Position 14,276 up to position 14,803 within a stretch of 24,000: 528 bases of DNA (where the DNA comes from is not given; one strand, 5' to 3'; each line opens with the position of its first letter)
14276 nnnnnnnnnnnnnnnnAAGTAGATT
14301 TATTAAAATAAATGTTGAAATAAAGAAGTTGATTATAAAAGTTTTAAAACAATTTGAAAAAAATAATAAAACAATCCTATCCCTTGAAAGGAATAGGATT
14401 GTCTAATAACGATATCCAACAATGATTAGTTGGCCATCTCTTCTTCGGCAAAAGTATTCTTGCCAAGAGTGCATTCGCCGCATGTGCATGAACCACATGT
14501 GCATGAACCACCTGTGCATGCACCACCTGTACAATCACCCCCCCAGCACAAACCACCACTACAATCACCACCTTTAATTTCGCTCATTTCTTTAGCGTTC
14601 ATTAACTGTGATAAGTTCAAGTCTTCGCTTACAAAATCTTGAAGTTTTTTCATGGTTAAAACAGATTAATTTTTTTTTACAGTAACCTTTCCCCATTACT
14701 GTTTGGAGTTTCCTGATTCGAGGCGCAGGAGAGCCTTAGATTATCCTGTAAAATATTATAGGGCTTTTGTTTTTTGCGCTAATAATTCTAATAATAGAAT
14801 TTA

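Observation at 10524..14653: Cys-x-Gly-Gly-x pentad repeat cores, an unusual periodic RiPP substrate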

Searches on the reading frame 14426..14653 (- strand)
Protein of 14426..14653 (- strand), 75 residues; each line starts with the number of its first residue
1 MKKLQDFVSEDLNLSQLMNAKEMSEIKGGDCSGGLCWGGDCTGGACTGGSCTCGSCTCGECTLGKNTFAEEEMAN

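Call 5: search_protein_families(library=ncbifam, proteins=[window:14426-14653:-], max_evalue=0.01)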
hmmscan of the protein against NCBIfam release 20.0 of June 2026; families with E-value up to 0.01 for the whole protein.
window:14426-14653:- (75 aa): 0 families

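Call 6: search_protein_families(library=pfam, proteins=[window:14426-14653:-], max_evalue=0.01)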
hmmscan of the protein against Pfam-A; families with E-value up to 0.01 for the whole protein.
window:14426-14653:- (75 aa): 0 families

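Call 20: find_homologous_proteins(query=window:14429-14653:-, max_evalue=10)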
Query seq(75 aa): no candidate shares three 5-residue words with the query. No homologue found.

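Call 59: search_protein_representatives(alignment_id=A2)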
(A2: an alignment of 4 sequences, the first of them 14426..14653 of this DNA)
Query: 4 sequences, 61 profile positions. Proteins with E-value up to 0.001 (for the whole library): 23; up to 1e-10: 11; up to 1e-30: 0. The best 23 are listed.
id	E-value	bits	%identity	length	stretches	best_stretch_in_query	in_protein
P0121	3.1e-27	110.4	-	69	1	1-61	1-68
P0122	6.3e-22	93.4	-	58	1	1-53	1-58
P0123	9.0e-20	86.5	-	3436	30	6-37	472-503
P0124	5.8e-16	74.3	-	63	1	1-52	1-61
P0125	2.8e-15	72.1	-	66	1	1-56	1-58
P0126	3.3e-15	71.9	-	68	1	1-58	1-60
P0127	1.4e-13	66.7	-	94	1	1-52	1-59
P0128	2.1e-12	63.0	-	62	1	1-54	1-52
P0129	3.2e-12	62.3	-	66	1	1-58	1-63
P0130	3.8e-12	62.1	-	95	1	1-58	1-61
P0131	8.1e-11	57.9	-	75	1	1-57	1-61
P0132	3.4e-09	52.6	-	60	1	1-49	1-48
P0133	4.4e-08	49.1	-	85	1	1-56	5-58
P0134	1.7e-07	47.2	-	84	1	2-55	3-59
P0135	2.2e-07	46.8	-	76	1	2-58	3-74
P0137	4.5e-07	45.8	-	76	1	1-56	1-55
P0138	4.5e-06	42.6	-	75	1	1-57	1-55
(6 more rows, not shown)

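Call 62: find_encoding_contigs(protein=P0131, flank=6000, max_places=3)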
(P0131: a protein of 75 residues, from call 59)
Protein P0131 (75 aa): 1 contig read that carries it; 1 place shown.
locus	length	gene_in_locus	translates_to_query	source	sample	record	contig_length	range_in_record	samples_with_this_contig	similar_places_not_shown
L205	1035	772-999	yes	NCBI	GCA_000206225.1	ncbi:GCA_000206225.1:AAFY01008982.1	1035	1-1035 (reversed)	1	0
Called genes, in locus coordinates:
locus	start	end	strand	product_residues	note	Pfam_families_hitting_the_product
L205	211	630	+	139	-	PF13186:SPASM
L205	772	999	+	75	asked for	-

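Call 64: find_encoding_contigs(protein=P0137, flank=8000, max_places=3)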
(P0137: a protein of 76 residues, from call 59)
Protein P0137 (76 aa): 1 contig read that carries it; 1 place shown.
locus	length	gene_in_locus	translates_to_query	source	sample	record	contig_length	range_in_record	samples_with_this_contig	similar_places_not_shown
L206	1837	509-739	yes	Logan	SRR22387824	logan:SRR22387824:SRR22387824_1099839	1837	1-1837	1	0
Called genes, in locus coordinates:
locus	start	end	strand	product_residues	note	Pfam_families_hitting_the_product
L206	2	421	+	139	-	?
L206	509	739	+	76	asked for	-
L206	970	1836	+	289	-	?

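Call 65: find_encoding_contigs(protein=P0138, flank=8000, max_places=3)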
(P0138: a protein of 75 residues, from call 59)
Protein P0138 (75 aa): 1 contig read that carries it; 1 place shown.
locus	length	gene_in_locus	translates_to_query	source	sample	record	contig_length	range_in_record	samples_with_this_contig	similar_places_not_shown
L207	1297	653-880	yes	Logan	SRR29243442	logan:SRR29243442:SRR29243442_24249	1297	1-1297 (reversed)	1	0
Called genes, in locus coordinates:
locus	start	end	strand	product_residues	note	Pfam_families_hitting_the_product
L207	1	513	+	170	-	?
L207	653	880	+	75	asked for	-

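Call 66: find_encoding_contigs(protein=P0126, flank=8000, max_places=3)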
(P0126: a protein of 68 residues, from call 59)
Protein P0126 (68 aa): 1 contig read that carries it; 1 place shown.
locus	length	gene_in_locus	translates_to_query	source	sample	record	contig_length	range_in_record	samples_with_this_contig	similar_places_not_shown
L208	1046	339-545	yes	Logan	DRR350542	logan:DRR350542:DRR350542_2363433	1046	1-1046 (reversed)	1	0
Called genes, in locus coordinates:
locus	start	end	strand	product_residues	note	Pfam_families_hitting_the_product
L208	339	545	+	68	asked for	-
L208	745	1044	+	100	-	?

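Call 68: search_protein_families(library=pfam, proteins=[L206:970-1836:+, L207:1-510:+], max_evalue=0.01)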
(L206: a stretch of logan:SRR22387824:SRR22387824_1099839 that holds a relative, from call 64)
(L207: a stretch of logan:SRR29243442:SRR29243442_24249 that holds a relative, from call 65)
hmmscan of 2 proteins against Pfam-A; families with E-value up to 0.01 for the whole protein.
L206:970-1836:+ (289 aa): 2 families
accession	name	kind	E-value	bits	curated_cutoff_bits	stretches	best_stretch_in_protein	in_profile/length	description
PF00144.29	Beta-lactamase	-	2.1e-42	145.9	27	1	39-281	5-244/329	Beta-lactamase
PF13354.11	Beta-lactamase2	-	0.0055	16.5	22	1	74-114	12-51/214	Beta-lactamase enzyme family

L207:1-510:+ (170 aa): 1 family
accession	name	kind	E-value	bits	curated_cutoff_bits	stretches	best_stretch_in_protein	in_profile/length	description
PF01609.27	DDE_Tnp_1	-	3e-06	27.6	23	1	49-115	139-200/200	Transposase DDE domain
